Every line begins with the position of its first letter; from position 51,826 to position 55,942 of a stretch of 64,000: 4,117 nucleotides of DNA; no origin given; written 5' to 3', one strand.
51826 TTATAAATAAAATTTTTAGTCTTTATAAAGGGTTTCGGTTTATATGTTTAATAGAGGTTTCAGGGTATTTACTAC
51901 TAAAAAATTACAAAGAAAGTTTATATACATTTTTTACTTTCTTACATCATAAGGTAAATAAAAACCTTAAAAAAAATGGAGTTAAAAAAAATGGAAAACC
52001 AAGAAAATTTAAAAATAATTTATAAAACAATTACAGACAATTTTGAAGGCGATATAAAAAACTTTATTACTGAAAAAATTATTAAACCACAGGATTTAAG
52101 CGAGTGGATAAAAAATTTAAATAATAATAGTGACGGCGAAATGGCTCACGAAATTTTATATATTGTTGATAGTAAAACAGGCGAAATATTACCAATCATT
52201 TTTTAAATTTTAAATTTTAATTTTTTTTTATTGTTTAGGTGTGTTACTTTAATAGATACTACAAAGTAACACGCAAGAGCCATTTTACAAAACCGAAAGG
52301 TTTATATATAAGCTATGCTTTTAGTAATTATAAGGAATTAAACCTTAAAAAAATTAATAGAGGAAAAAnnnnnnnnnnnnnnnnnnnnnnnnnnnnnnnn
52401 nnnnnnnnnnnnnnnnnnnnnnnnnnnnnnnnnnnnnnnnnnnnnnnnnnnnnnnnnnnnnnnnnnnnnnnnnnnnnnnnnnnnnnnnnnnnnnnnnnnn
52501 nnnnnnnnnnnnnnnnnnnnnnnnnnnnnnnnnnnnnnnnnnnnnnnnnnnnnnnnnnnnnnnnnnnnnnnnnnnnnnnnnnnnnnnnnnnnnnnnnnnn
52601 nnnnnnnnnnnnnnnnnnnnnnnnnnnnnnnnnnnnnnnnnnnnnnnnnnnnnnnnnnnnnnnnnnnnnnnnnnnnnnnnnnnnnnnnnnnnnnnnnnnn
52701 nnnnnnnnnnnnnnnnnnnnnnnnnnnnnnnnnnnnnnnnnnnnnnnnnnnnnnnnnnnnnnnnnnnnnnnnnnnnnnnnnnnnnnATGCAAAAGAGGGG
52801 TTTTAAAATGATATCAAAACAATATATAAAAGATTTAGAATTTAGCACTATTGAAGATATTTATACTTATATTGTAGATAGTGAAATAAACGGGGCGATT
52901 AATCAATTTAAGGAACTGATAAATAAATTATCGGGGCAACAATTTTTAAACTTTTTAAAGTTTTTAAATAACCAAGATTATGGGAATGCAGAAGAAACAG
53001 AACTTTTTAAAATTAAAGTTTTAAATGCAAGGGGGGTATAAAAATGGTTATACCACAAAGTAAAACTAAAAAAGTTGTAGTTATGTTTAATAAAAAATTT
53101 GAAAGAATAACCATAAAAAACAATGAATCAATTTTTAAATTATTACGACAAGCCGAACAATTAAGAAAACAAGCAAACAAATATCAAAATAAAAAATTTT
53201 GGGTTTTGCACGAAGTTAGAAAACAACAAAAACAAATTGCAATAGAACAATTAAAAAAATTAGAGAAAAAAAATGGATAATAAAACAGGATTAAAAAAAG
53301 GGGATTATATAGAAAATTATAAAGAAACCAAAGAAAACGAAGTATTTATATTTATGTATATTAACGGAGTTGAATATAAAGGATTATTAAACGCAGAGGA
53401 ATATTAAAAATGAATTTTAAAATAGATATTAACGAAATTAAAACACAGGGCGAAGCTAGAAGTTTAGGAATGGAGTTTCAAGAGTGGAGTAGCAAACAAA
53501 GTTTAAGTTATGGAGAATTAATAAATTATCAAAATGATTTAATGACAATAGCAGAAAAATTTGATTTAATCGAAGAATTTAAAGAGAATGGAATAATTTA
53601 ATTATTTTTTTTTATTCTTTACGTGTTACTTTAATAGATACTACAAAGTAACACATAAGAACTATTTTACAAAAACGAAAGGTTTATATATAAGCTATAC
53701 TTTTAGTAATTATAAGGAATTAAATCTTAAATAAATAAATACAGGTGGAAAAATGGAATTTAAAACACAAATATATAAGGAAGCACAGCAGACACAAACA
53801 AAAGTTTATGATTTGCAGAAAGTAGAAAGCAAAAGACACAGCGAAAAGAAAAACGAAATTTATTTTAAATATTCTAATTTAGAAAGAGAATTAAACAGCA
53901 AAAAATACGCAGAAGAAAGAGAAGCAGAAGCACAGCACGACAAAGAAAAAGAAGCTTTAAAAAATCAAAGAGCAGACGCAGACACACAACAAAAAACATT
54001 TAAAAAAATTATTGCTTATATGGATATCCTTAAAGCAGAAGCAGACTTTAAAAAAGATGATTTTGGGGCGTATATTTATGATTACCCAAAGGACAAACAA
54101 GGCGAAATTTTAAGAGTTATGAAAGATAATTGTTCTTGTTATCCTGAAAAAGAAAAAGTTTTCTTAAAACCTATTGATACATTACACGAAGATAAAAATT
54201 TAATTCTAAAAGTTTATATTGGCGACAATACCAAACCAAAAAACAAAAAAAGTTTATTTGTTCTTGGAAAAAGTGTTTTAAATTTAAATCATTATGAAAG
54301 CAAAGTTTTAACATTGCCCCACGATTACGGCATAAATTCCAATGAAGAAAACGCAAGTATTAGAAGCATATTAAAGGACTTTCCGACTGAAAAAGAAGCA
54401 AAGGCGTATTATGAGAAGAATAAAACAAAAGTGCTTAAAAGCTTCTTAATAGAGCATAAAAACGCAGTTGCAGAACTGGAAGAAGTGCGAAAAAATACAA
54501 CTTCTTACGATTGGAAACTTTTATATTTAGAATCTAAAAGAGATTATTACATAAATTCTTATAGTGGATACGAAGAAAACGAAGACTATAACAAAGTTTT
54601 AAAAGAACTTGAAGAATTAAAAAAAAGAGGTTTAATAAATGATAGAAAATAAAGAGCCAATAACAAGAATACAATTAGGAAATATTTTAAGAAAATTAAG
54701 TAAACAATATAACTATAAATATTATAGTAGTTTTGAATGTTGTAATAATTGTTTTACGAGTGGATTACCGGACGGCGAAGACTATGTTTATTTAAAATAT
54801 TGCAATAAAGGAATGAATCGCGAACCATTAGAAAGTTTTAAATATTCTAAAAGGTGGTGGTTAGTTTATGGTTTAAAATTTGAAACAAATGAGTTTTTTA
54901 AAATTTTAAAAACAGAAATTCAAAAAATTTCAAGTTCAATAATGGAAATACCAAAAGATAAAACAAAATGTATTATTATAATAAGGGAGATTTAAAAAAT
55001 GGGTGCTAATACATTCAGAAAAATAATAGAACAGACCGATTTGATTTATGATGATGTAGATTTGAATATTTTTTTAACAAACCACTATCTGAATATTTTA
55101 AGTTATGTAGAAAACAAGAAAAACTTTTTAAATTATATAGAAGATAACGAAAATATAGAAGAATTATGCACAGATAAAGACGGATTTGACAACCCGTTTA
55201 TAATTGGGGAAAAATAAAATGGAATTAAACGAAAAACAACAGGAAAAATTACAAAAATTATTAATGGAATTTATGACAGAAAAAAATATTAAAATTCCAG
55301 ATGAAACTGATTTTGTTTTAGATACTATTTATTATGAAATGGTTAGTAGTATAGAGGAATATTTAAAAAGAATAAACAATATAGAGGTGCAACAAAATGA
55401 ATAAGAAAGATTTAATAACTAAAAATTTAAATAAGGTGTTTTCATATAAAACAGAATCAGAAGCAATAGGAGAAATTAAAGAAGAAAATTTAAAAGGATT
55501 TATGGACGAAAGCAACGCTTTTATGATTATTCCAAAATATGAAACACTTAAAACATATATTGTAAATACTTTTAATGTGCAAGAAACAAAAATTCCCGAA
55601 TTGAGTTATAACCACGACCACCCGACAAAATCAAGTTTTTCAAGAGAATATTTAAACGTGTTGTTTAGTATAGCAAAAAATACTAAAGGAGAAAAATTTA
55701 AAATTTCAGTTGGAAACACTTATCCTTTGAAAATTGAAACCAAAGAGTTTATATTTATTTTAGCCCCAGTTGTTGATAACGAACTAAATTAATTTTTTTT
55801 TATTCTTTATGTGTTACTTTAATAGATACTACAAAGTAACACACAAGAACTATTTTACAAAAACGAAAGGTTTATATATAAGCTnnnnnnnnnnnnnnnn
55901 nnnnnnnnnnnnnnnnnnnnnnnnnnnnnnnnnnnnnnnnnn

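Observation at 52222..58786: Four-fold repeated terminator, 10-bp inverted-repeat operator, BRE/TATA and leader cassette driving blocks of tiny genes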

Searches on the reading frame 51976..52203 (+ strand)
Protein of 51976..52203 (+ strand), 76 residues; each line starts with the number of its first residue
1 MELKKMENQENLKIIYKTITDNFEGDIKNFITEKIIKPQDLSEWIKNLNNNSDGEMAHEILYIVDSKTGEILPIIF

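Call 47: search_protein_families(library=pfam, alignment_id=A2, max_evalue=0.05)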
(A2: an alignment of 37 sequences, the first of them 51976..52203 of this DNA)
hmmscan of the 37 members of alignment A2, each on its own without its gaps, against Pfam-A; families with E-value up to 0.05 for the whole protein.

A. member 1, window:51976-52203:+ (76 aa): 0 families

B. families by the number of members that match (of 37 scanned): 21 families
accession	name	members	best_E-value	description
PF10263.15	SprT-like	1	4.9e-10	SprT-like family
PF01863.23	YgjP-like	1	0.0013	YgjP-like, metallopeptidase domain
PF15898.10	PRKG1_interact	1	0.0041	cGMP-dependent protein kinase interacting domain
PF17283.8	Zn_ribbon_SprT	1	0.0054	SprT-like zinc ribbon domain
PF00748.24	Calpain_inhib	1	0.0098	Calpain inhibitor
PF20111.4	DUF6501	1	0.012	Family of unknown function (DUF6501)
PF01383.26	CpcD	1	0.014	CpcD/allophycocyanin linker domain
PF10642.14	Tom5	1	0.014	Mitochondrial import receptor subunit or translocase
PF25561.1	QRICH1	1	0.017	QRICH1 domain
PF04136.21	COG3_N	1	0.019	Conserved oligomeric Golgi complex subunit 3, N-terminal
PF01099.22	Uteroglobin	1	0.024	Uteroglobin family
PF03350.21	UPF0114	1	0.024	Uncharacterized protein family, UPF0114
PF00096.32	zf-C2H2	1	0.025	Zinc finger, C2H2 type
PF13075.11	DUF3939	1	0.027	Protein of unknown function (DUF3939)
PF00778.23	DIX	1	0.029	DIX domain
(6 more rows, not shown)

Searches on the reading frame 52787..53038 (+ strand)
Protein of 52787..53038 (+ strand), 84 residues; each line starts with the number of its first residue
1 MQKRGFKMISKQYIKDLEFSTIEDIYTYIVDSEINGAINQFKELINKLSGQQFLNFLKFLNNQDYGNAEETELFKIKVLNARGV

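Call 104: predict_structure(protein=window:52787-53038:+)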
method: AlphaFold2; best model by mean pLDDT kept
length: 84 residues; sequences in the alignment: 1
mean_pLDDT: 66.2   pTM: 0.56
mean pLDDT of the five models: 66.2, 66.1, 64.7, 62.8, 60.5
residues with pLDDT >= 90: 0; 70-90: 39; 50-70: 29; < 50: 16
segments of 3 or more residues with pLDDT < 50: 1-16
pLDDT, mean of each block of 10 residues (from residue 1): 42 46 64 59 81 82 66 82 83
secondary structure, 60 per line:
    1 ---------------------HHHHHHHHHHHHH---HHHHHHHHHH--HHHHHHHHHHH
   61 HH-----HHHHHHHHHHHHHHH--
elements in order: H22-34 H38-47 H50-62 H68-82

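Call 106: fold_search(model_id=the predicted structure, library=pdb)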
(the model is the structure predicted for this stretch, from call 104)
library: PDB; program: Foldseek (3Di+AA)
matches with E <= 10: 191; with E <= 0.001: 0
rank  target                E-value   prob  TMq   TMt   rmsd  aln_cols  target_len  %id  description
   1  2jq9_MODEL_1_A        1.3e+00  0.33  0.34  0.38   5.2        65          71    8  VPS4A MIT-CHMP1A complex (released 2007-10-16)
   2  6zqd_UM               2.5e+00  0.28  0.43  0.07   4.0        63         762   14  Cryo-EM structure of the 90S pre-ribosome from Saccharomyces cerevisiae, state Post-A1 (released 2020-09-23)
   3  6a5s_A                2.5e+00  0.11  0.29  0.11  13.0        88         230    8  Structure of 14-3-3 gamma in complex with TFEB 14-3-3 binding motif (released 2019-02-13)
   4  2oux_B                2.7e+00  0.33  0.43  0.17   3.0        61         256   18  Crystal structure of the soluble part of a magnesium transporter (released 2007-03-20)
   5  6gkf_C                2.7e+00  0.11  0.29  0.12  13.0        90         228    9  Structure of 14-3-3 gamma in complex with caspase-2 14-3-3 binding motif Ser139 (released 2018-10-17)
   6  2k3w_MODEL_1_A        3.6e+00  0.14  0.30  0.33   6.1        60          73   10  NMR structure of VPS4A-MIT-CHMP6 (released 2008-10-28)
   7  6gkf_G                3.6e+00  0.10  0.29  0.12  13.2        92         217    6  Structure of 14-3-3 gamma in complex with caspase-2 14-3-3 binding motif Ser139 (released 2018-10-17)
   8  6byj_A                3.8e+00  0.10  0.29  0.11  13.5        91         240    6  Structure of human 14-3-3 gamma bound to O-GlcNAc peptide (released 2018-05-09)
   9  2oux_A                4.0e+00  0.25  0.44  0.17   2.9        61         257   18  Crystal structure of the soluble part of a magnesium transporter (released 2007-03-20)
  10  6fel_B                4.0e+00  0.09  0.29  0.12  12.2        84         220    8  Structure of 14-3-3 gamma in complex with CaMKK2 14-3-3 binding motif Ser511 (released 2018-01-10)
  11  6zc9_C                4.0e+00  0.08  0.29  0.12  13.2        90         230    9  Structure of 14-3-3 gamma in complex with Nedd4-2 14-3-3 binding motif Ser448 (released 2021-07-21)
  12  5fvl_A                4.2e+00  0.11  0.32  0.33   8.9        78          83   10  Crystal structure of Vps4-Vps20 complex from S.cerevisiae (released 2016-04-27)
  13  6gkf_A                4.2e+00  0.08  0.29  0.12  13.1        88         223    8  Structure of 14-3-3 gamma in complex with caspase-2 14-3-3 binding motif Ser139 (released 2018-10-17)
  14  6bcr_E                4.2e+00  0.08  0.29  0.11  13.3        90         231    8  Complex of 14-3-3 theta with an IRSp53 peptide phosphorylated at T340 (released 2018-10-24)
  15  4o46_E                4.2e+00  0.08  0.29  0.11  13.9        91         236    8  14-3-3-gamma in complex with influenza NS1 C-terminal tail phosphorylated at S228 (released 2014-04-30)
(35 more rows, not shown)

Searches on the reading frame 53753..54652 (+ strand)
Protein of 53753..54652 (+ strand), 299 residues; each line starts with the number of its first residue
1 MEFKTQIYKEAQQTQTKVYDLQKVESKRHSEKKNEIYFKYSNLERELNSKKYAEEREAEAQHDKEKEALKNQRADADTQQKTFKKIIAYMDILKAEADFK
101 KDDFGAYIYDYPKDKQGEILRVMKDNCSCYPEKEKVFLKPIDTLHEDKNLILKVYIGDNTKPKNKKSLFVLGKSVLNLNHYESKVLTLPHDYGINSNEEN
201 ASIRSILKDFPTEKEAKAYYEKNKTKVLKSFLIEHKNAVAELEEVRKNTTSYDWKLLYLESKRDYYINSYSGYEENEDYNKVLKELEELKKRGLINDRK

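Call 12: search_protein_families(library=pfam, proteins=[window:53753-54652:+], max_evalue=0.01)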
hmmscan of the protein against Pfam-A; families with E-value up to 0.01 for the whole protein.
window:53753-54652:+ (299 aa): 0 families

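Call 50: find_homologous_proteins(query=window:53753-54649:+, max_evalue=0.001)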
Query window:53753-54649:+ (299 aa): 15 proteins with E <= 0.001 among 1568 candidates.
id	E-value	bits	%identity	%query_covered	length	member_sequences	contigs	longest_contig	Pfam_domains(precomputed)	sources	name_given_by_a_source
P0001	5.0e-187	638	100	100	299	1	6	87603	-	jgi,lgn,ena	-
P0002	1.9e-138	479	76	97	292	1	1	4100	-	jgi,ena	-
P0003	2.9e-132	458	74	96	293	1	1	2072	-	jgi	jgi:hypothetical protein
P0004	1.9e-124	433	71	97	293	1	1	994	-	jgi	-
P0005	3.1e-112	393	65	96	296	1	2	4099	-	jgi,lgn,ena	jgi:hypothetical protein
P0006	7.9e-107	375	65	97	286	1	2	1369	-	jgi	jgi:DNA repair exonuclease SbcCD ATPase subunit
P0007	2.8e-103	363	59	97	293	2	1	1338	-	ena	-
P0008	1.1e-98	348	60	97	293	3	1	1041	-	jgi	-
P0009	1.1e-92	329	56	97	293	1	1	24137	-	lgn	-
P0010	2.8e-81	291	50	97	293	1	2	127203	-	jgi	jgi:hypothetical protein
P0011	3.3e-38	150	43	70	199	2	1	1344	-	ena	-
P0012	1.3e-27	115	33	94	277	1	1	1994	-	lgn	-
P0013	1.7e-16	79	30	89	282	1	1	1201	-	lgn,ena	-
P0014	1.3e-13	69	31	94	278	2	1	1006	-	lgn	-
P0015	3.8e-13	68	33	80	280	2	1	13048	-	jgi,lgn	-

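Call 51: find_encoding_contigs(protein=P0010, flank=10000, max_places=3)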
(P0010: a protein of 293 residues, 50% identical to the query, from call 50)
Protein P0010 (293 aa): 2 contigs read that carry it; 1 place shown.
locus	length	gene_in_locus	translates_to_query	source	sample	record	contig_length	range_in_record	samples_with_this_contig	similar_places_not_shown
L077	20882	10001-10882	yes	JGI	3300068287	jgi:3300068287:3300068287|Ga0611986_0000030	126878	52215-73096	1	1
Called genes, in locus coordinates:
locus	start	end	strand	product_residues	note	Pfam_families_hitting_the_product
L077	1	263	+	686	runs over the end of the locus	PF00136:DNA_pol_B (faint)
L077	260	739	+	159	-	-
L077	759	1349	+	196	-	-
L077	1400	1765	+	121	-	-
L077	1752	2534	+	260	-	-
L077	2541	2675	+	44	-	-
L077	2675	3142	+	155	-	-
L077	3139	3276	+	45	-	-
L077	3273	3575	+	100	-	-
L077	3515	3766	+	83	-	-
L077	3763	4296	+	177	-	-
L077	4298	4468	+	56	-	-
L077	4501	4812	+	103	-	-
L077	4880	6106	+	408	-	PF01139:RtcB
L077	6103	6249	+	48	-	-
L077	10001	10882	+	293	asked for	-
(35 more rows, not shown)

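Call 52: find_encoding_contigs(protein=P0009, flank=10000, max_places=3)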
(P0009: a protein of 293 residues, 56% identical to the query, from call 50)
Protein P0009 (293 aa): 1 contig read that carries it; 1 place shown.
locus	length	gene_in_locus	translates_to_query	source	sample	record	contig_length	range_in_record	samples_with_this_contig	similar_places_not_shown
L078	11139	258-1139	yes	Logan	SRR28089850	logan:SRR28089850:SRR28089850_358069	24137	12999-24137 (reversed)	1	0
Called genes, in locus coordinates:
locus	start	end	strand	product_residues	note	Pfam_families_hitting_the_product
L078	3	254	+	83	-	?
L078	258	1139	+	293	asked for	-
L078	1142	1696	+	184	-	-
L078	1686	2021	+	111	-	-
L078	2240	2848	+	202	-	-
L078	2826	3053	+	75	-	-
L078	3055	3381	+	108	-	-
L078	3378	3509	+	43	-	-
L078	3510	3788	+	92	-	-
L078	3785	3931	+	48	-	-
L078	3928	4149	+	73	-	-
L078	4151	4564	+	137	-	-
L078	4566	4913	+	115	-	-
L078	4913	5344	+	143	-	-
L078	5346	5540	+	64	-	-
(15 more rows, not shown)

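Call 53: find_encoding_contigs(protein=P0002, flank=5000, max_places=3)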
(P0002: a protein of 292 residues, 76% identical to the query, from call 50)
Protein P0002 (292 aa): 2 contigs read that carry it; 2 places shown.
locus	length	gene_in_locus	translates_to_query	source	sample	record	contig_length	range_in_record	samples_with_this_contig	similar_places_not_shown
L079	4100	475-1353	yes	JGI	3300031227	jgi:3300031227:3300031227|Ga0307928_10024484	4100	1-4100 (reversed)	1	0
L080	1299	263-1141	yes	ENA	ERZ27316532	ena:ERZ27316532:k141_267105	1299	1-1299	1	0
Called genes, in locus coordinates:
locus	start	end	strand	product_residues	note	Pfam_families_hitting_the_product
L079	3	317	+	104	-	?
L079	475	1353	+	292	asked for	-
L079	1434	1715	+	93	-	-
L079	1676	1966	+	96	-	-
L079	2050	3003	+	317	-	-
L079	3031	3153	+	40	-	-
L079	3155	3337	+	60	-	-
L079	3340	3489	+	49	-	-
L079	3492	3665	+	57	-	-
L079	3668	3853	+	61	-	-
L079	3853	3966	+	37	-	-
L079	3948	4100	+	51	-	?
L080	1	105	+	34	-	?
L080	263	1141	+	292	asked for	-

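Call 54: find_encoding_contigs(protein=P0005, flank=5000, max_places=3)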
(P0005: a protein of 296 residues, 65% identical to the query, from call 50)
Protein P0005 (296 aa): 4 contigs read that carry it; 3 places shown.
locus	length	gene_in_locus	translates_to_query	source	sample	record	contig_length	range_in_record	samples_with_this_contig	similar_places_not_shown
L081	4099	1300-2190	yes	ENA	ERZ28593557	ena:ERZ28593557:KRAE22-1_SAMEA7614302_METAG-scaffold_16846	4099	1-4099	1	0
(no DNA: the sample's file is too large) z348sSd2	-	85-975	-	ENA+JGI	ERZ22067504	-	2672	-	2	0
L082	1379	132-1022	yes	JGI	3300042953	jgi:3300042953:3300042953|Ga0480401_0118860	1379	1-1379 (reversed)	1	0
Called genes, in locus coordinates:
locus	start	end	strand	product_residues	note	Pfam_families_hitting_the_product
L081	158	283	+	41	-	-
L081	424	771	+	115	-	-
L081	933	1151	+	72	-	-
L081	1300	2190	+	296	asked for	-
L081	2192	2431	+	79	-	-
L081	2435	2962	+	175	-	-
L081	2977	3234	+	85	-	-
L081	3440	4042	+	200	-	-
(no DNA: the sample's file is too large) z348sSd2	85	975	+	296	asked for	-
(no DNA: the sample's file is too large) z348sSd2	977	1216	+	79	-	-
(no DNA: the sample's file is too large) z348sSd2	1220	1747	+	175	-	-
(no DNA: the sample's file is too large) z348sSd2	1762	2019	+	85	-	-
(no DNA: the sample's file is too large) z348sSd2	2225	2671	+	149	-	?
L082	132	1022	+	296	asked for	-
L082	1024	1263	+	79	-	-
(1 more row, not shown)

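Call 57: find_encoding_contigs(protein=P0015, flank=10000, max_places=2)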
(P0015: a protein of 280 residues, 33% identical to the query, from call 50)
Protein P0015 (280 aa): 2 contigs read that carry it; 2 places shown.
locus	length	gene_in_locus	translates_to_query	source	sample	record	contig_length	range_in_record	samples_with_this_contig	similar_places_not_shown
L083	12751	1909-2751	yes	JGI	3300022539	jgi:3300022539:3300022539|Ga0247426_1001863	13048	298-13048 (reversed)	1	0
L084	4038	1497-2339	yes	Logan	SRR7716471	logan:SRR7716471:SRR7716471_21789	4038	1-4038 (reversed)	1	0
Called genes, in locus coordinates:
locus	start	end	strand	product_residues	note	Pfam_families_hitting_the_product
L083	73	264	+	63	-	-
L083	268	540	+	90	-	-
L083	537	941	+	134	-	PF04002:RadC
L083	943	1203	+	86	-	-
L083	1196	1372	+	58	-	-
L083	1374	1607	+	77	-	-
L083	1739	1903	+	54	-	-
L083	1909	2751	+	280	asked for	-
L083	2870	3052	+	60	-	-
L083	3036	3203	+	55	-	-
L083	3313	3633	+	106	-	-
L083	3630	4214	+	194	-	-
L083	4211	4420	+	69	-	-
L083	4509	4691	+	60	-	-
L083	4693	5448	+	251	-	-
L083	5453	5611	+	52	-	-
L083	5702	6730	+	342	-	-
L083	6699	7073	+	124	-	-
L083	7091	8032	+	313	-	-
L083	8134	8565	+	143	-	-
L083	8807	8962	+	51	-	-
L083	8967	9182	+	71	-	-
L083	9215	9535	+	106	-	-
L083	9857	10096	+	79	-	-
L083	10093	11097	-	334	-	PF00565:SNase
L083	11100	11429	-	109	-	PF02452:PemK_toxin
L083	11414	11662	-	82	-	PF04014:MazE_antitoxin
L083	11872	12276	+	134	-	-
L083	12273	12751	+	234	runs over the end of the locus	-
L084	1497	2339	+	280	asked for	-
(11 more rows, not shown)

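Call 58: find_encoding_contigs(protein=P0003, flank=5000, max_places=2)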
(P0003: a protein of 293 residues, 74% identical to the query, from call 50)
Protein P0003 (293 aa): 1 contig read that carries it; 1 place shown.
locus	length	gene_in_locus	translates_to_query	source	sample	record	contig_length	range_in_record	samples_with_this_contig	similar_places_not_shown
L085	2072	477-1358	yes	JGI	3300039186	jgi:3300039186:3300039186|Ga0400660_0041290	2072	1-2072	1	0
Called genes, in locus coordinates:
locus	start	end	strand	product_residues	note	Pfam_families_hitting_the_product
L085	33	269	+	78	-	-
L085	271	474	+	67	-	-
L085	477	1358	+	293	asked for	-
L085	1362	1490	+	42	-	-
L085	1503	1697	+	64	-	-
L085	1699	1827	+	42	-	-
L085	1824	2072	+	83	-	?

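Call 59: find_encoding_contigs(protein=P0012, flank=5000, max_places=2)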
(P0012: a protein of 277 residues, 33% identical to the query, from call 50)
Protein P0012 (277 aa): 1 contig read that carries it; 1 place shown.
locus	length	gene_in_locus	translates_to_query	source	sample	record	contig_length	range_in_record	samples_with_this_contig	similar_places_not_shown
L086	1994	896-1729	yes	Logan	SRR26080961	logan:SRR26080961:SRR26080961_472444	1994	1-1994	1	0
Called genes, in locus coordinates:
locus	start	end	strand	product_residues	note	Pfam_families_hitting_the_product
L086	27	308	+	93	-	-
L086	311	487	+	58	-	-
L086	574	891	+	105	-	PF04002:RadC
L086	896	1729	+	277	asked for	-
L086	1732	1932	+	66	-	-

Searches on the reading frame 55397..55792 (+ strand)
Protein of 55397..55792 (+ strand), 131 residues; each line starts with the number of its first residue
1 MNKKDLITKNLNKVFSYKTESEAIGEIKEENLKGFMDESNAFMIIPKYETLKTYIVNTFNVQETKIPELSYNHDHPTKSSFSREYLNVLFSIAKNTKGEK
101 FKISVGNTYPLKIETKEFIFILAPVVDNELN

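Call 44: find_encoding_contigs(protein=window:55397-55792:+, flank=10000, max_places=10)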
Protein window:55397-55792:+ (131 aa): 13 contigs read that carry it; 3 places shown.
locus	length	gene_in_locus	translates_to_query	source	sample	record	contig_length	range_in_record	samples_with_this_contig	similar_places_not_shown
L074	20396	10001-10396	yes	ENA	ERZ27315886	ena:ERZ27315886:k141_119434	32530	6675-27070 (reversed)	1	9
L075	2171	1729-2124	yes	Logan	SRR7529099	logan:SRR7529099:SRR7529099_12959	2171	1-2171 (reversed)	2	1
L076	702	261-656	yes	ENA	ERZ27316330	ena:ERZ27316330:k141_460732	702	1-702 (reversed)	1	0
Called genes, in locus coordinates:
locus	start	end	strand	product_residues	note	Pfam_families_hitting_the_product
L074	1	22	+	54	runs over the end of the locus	-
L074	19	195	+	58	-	-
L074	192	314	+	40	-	-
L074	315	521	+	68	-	-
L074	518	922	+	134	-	-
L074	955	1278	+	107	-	PF00462:Glutaredoxin (weak)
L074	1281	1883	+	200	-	-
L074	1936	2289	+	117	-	-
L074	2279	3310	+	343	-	-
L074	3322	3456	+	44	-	-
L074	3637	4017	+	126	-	-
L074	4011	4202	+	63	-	-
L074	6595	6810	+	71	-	-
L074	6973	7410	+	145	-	-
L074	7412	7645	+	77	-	-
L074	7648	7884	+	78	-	-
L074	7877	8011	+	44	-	-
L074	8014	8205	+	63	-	-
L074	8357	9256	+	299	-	-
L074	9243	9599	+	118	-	-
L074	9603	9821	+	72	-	-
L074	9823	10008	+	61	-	-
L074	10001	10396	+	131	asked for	-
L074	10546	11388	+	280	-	-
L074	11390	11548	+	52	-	-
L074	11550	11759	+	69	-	-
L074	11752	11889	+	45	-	-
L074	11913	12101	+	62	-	-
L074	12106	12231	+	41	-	-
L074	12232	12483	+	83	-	-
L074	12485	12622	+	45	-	-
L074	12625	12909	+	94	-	-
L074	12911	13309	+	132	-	-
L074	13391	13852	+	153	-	PF10263:SprT-like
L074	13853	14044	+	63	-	-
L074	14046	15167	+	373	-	-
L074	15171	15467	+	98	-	-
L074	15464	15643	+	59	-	-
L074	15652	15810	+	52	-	-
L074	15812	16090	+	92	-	-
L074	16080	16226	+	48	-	-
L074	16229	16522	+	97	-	-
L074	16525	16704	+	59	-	-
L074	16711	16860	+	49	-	-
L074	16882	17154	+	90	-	-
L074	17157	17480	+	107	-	-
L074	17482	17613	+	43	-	-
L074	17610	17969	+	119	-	-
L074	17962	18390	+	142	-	-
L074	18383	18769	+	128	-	-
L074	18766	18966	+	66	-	-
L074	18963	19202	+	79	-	-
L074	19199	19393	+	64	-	-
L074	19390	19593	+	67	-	-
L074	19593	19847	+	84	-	-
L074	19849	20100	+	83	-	-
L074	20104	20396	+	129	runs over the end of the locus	-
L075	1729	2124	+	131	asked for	-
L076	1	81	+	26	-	?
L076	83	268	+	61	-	-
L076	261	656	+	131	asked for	-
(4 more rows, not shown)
